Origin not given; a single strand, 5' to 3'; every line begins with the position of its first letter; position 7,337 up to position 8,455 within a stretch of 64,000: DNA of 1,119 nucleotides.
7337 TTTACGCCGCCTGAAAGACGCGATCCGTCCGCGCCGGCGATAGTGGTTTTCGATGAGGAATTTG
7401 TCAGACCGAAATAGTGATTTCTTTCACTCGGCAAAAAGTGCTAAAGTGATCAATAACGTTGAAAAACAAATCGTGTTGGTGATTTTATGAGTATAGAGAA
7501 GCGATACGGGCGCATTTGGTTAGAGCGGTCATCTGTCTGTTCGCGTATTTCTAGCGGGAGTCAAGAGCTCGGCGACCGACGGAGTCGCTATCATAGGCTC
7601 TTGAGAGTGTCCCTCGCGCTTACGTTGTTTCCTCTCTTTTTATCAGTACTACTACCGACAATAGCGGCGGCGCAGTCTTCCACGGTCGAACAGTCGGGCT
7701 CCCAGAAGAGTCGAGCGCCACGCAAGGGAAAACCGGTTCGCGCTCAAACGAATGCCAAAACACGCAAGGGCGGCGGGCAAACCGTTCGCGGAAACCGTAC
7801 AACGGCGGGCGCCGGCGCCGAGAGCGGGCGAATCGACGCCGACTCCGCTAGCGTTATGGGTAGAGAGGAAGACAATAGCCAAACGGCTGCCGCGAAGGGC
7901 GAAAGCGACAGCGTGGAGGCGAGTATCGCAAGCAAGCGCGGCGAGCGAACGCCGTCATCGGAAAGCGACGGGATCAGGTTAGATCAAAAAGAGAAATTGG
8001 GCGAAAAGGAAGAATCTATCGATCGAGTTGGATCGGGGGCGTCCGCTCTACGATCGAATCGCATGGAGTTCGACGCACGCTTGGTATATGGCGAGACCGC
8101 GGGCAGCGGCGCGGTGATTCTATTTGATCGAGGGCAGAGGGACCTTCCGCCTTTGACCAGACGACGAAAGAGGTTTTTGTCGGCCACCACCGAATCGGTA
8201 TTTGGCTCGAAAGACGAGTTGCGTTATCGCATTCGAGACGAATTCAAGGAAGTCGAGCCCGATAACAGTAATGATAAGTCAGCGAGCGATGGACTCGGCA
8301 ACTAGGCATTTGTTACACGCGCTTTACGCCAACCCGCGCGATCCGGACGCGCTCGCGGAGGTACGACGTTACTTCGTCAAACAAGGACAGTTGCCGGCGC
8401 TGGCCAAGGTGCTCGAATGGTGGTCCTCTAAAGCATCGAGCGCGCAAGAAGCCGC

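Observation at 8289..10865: GltG/GltJ-like (AgmX/PglI-tail) protein with an unusual N-terminal half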

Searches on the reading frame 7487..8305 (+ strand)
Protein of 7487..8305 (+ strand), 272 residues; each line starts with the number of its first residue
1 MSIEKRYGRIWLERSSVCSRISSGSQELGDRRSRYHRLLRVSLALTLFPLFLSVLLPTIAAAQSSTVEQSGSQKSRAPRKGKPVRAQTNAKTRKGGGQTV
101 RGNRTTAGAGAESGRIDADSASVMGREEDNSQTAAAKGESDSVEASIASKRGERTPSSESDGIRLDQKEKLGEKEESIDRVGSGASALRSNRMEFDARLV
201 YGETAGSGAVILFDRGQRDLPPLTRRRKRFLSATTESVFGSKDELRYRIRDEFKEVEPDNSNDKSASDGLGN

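Call 5: search_protein_families(library=pfam, proteins=[window:7487-8305:+], max_evalue=0.1)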
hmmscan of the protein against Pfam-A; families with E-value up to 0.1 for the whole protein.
window:7487-8305:+ (272 aa): 1 family
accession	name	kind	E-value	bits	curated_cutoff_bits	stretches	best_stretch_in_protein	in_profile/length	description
PF06679.17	DUF1180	-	0.084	13.7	27.7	0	49-135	8-100/167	Membrane protein FAM174-like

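Call 6: search_protein_families(library=ncbifam, proteins=[window:7487-8305:+], max_evalue=0.1)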
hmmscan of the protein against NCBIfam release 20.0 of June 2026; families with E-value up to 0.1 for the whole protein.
window:7487-8305:+ (272 aa): 0 families
